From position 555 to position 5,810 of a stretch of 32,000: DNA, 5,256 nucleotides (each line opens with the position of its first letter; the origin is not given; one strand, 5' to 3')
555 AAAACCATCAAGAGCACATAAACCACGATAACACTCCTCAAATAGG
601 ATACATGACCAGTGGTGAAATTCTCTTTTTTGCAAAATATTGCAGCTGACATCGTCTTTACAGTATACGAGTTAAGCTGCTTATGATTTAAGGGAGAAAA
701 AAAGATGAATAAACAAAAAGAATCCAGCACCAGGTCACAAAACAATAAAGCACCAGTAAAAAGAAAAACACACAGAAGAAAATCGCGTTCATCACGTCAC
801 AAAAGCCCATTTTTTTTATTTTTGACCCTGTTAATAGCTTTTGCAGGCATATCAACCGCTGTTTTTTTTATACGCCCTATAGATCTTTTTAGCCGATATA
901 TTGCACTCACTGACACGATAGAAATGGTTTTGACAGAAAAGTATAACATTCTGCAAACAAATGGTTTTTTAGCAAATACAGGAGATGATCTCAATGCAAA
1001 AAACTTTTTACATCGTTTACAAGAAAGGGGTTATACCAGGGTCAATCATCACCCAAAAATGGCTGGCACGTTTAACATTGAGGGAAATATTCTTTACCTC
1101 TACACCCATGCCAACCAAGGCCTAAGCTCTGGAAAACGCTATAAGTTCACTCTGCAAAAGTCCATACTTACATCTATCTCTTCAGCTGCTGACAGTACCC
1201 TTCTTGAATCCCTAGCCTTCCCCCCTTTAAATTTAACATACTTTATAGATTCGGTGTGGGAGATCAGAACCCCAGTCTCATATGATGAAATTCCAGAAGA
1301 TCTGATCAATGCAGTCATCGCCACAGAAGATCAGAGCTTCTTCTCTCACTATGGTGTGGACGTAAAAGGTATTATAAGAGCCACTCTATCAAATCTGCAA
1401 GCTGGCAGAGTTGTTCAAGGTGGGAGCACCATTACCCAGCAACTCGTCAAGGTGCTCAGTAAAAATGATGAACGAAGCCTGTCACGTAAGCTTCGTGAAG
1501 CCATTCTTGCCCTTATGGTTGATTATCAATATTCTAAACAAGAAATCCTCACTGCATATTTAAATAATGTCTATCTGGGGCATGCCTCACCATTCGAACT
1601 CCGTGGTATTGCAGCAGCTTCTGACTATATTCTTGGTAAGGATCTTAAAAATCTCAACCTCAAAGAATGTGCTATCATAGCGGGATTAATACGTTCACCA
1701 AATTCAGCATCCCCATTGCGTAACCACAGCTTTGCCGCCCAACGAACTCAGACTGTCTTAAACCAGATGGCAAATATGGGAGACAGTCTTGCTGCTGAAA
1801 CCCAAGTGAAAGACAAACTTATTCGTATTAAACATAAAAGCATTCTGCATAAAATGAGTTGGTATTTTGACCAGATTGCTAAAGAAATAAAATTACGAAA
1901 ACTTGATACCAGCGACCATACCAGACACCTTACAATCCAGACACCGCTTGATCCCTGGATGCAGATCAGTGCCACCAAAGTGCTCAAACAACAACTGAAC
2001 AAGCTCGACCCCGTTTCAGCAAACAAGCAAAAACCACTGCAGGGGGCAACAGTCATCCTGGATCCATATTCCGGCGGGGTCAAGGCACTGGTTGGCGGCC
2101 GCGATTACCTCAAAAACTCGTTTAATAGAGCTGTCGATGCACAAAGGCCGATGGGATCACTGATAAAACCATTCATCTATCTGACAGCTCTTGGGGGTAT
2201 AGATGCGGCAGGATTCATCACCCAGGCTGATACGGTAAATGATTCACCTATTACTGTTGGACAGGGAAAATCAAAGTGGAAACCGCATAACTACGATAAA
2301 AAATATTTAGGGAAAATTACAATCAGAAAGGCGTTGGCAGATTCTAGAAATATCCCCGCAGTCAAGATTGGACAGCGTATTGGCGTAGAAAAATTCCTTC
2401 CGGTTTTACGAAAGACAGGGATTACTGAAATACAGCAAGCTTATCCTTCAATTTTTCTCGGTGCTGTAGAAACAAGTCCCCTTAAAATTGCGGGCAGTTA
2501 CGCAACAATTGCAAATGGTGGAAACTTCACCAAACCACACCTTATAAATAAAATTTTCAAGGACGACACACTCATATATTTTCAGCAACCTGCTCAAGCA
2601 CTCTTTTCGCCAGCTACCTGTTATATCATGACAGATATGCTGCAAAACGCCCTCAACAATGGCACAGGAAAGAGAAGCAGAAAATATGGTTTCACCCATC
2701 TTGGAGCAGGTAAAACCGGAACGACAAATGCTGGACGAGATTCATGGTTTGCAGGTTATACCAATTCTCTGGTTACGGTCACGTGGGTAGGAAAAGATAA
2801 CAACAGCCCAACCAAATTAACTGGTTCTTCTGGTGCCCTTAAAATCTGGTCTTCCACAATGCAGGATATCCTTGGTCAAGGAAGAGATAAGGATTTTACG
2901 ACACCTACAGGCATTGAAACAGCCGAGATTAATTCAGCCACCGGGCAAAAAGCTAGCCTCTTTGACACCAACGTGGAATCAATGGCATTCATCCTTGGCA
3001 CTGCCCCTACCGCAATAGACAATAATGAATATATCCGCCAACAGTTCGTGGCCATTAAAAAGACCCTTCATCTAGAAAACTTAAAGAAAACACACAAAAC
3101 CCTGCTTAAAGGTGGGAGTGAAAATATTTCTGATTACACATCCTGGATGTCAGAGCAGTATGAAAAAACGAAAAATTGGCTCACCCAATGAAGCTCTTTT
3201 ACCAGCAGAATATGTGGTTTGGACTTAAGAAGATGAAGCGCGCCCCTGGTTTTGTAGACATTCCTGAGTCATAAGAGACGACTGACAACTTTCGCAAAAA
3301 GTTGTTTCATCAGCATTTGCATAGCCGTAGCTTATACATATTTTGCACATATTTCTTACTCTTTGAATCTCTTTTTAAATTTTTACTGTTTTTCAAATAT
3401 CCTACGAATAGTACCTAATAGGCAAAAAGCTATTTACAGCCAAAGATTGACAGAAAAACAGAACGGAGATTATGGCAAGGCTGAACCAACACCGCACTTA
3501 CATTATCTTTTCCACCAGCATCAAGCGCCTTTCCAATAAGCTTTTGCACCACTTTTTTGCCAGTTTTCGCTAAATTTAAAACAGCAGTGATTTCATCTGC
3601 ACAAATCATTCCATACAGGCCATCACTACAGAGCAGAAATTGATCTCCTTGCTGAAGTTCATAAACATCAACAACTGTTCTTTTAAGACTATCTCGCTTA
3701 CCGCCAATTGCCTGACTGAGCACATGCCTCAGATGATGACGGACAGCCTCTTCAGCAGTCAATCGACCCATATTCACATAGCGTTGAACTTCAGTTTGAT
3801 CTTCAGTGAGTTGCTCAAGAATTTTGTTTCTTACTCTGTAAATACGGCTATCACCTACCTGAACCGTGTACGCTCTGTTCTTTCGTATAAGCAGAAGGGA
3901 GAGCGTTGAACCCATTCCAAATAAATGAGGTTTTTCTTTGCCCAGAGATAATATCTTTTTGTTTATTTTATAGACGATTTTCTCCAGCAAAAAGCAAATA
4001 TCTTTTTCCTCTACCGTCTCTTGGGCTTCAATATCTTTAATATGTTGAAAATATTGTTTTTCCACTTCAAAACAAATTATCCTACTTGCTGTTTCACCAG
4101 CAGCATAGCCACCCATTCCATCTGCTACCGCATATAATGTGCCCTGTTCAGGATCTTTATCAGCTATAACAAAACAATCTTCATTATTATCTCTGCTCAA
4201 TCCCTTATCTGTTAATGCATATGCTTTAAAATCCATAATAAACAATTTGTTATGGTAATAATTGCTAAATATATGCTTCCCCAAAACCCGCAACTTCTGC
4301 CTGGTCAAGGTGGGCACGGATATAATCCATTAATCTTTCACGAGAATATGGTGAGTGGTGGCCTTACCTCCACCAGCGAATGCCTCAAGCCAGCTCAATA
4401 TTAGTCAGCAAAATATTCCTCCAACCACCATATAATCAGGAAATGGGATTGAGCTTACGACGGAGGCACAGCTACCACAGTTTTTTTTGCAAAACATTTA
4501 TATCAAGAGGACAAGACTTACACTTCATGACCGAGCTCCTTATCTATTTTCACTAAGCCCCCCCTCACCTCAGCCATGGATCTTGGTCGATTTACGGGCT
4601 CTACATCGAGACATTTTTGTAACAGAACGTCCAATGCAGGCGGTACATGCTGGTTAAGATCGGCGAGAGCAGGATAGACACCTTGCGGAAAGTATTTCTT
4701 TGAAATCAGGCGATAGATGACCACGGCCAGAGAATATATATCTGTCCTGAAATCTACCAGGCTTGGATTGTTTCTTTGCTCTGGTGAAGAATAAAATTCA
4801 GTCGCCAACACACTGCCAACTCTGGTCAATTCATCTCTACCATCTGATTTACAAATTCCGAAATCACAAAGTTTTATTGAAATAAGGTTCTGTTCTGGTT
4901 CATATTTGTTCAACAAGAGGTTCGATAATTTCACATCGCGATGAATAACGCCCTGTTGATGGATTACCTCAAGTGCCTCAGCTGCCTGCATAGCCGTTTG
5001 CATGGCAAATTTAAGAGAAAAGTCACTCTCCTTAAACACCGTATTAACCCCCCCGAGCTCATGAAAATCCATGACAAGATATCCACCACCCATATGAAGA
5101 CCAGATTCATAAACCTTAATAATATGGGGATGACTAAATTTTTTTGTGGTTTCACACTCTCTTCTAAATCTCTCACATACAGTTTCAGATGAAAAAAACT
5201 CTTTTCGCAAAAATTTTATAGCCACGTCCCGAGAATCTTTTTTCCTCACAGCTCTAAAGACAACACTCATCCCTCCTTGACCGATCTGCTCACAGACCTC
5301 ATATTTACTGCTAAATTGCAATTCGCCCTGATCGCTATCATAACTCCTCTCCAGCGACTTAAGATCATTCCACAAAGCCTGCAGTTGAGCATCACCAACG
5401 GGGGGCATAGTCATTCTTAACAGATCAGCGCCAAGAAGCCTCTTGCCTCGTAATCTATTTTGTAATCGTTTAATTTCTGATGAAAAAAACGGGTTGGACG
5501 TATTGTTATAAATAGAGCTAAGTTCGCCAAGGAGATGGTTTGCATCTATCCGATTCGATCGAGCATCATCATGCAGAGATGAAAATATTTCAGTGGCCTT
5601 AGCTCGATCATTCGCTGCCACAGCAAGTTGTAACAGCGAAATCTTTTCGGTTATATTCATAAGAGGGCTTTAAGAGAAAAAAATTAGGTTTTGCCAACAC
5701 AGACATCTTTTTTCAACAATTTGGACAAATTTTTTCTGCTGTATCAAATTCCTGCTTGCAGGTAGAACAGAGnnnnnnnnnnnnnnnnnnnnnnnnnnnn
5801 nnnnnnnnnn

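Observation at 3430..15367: SEDS-bPBP pair wired to FHA / Ser-Thr kinase / PP2C signalling, with SPFH, FGE-sulfatase and HExxH extras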

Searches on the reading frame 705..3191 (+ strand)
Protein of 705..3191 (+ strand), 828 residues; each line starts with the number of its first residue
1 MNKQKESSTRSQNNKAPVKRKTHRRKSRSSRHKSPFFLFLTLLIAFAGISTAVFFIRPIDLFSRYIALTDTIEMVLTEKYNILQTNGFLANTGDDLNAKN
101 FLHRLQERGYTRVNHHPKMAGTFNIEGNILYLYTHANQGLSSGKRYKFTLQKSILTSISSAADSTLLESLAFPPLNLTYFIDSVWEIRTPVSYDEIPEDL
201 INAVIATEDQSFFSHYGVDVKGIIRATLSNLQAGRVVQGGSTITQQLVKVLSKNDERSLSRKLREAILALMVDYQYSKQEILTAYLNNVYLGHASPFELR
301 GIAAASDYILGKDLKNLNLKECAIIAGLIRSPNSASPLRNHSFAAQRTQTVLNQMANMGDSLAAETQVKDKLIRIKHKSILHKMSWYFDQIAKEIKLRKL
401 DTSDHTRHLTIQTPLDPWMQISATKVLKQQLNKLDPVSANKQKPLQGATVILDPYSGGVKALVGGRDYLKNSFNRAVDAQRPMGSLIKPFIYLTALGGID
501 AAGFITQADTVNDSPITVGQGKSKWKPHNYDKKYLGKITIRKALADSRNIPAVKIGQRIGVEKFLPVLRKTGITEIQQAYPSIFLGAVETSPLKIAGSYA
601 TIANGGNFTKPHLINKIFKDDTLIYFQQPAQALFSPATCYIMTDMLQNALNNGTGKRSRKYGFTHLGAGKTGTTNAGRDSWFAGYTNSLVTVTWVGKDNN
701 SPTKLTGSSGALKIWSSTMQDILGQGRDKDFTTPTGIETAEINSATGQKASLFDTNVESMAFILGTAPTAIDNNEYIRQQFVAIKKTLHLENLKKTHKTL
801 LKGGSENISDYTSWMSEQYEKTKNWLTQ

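Call 4: search_protein_families(library=pfam, proteins=[window:705-3191:+], max_evalue=0.01)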
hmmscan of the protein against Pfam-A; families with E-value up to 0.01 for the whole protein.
window:705-3191:+ (828 aa): 4 families
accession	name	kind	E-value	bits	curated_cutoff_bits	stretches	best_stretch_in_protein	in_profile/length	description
PF00912.28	Transgly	-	1.3e-60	204.4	27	1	185-355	11-177/178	Transglycosylase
PF00905.27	Transpeptidase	-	1e-32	114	22.1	1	447-688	1-267/299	Penicillin binding protein transpeptidase domain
PF14814.11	UB2H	-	0.00087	19.7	27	1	92-164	3-77/85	Bifunctional transglycosylase second domain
PF17757.6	UvrB_inter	-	0.0038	17.7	22.9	0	91-135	4-47/91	UvrB interaction domain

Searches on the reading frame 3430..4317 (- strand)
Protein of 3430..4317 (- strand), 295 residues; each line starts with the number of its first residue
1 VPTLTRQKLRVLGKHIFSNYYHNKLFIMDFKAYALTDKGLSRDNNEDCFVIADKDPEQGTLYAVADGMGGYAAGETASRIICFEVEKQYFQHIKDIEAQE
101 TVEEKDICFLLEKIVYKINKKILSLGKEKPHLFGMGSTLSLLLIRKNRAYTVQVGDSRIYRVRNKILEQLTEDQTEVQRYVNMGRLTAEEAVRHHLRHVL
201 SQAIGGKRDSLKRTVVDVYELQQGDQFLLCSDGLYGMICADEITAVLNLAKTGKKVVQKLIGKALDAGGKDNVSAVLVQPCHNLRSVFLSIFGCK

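Call 4: search_protein_families(library=pfam, proteins=[window:3430-4317:-], max_evalue=0.01)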
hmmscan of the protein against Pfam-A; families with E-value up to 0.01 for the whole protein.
window:3430-4317:- (295 aa): 2 families
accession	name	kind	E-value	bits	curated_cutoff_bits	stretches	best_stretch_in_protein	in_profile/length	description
PF13672.11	PP2C_2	-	1.6e-15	57.7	24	1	44-238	11-178/209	Protein phosphatase 2C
PF00481.26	PP2C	-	2.6e-07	31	20.3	1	45-175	15-141/255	Protein phosphatase 2C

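Call 21: search_protein_families(library=ncbifam, proteins=[window:3430-4317:-], max_evalue=0.01)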
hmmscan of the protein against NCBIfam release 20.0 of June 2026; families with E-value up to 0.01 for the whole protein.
window:3430-4317:- (295 aa): 2 families
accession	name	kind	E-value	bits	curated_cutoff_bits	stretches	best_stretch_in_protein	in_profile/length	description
NF033484.1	Stp1_PP2C_phos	equivalog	1.4e-61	208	230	1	36-279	2-232/232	Stp1/IreP family PP2C-type Ser/Thr phosphatase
NF011149.0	PRK14559.1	equivalog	6.5e-34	117.7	374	1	29-279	371-630/642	serine/threonine phosphatase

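Call 84: search_protein_families(library=padloc, proteins=[window:3430-4317:-], max_evalue=0.001)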
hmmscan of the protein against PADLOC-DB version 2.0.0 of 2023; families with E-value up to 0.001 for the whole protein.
window:3430-4317:- (295 aa): 1 family
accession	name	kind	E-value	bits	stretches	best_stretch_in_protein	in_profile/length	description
PDLC04518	PDC-M21C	-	5.7e-11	40.1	1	28-248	1-200/243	-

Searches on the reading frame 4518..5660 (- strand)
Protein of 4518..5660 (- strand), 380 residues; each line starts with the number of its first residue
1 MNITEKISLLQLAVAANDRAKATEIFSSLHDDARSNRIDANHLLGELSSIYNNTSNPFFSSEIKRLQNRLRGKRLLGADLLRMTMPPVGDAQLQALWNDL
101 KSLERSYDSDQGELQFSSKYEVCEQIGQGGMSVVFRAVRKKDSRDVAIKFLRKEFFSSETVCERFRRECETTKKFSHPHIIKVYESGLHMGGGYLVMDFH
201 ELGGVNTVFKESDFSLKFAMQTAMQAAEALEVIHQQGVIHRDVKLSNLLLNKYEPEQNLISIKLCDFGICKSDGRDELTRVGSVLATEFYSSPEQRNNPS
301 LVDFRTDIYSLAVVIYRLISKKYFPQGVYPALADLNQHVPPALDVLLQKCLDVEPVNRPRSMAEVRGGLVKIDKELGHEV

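Call 4: search_protein_families(library=pfam, proteins=[window:4518-5660:-], max_evalue=0.01)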
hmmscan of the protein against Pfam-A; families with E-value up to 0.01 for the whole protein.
window:4518-5660:- (380 aa): 3 families
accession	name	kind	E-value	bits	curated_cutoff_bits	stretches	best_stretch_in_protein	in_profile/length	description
PF00069.31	Pkinase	-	4e-41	141.6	31.7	1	120-359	1-252/263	Protein kinase domain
PF07714.23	PK_Tyr_Ser-Thr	-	2.5e-27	96.3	23.1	1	122-360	3-250/258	Protein tyrosine and serine/threonine kinase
PF03109.22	ABC1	-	4.3e-06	26.5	22.9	1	162-272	117-216/244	ABC1 atypical kinase-like domain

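Call 21: search_protein_families(library=ncbifam, proteins=[window:4518-5660:-], max_evalue=0.01)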
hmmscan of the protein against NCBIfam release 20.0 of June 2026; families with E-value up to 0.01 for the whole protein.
window:4518-5660:- (380 aa): 12 families
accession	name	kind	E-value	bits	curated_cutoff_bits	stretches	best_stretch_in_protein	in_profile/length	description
NF033483.0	PknB_PASTA_kin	equivalog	3.2e-51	175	450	1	116-371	5-267/563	Stk1 family PASTA domain-containing Ser/Thr kinase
NF047741.1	antiphage_MADS6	equivalog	2.3e-37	128.8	460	2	212-372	294-460/612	methylation-associated defense system protein kinase MAD6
NF052427.1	StpK7MSMEG_1200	equivalog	1.8e-35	122.5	900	1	119-320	8-204/601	serine/threonine protein kinase StpK7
TIGR03903.1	TOMM_kin_cyc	equivalog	9.9e-20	70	705.75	1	143-315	3-179/1267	TOMM system kinase/cyclase fusion protein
NF009651.0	PRK13184.1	equivalog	6.1e-19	67.5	839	1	119-322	3-228/932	serine/threonine-protein kinase PknD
NF053615.1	SerThrKinAfsKStmc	equivalog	5.3e-16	58.4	1300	1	120-314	15-202/809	protein serine/threonine kinase AfsK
NF038150.1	lanthi_synth_IV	equivalog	1.6e-13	49.9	650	1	111-320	182-391/851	class IV lanthionine synthetase LanL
NF033442.0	BREX_PglW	equivalog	1.8e-11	42.5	990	1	116-321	510-706/1391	BREX system serine/threonine kinase PglW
NF043056.1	T4SS_LegK1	equivalog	4.3e-08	32.2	550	1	231-320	203-285/516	Dot/Icm T4SS effector kinase LegK1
NF038151.1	lanthi_synth_III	equivalog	0.00014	20.4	575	1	219-318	338-422/833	class III lanthionine synthetase LanKC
NF058632.1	SerThrKinPrkT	equivalog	0.00016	20.8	280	1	118-324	21-213/322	serine/threonine protein kinase PrkT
TIGR03724.2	arch_bud32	equivalog_domain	0.0017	17.9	125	1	196-277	71-138/193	KEOPS complex kinase/ATPase Bud32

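Call 84: search_protein_families(library=padloc, proteins=[window:4518-5660:-], max_evalue=0.001)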
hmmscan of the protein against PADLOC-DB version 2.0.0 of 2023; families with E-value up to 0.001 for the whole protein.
window:4518-5660:- (380 aa): 33 families (the best 25 are shown)
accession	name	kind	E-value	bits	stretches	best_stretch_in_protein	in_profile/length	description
PDLC04042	PD-T4-6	-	2.6e-56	189.4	1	117-373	8-273/292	-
PDLC04138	mad6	-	1.3e-53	180.9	1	115-360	48-302/659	mads_6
PDLC04053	PD-T4-6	-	5.5e-52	175.1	1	117-367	8-266/311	-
PDLC04060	PD-T4-6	-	1.1e-50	171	1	116-372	6-269/486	-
PDLC04061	PD-T4-6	-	1.7e-49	167.7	1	110-371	8-282/510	-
PDLC04043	PD-T4-6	-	7.9e-49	164.9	1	112-319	9-211/452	-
PDLC04054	PD-T4-6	-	3.3e-48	162.9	1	118-364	10-265/347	-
PDLC04047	PD-T4-6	-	3.7e-46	155.7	1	115-368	7-268/327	-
PDLC04057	PD-T4-6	-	3.5e-43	146.2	1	117-365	7-263/443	-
PDLC04041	PD-T4-6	-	3e-42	143.4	1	116-322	26-231/443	-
PDLC04052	PD-T4-6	-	2.9e-41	140.2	1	115-372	6-276/496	-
PDLC04039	PD-T4-6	-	8.1e-41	138.5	1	108-319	6-209/458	-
PDLC04048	PD-T4-6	-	8.3e-36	122.1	1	116-321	8-208/354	-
PDLC03920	MkoA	-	2.4e-35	120.2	1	115-377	6-282/1112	-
PDLC04040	PD-T4-6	-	1.8e-33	114.1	1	126-370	2-263/547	-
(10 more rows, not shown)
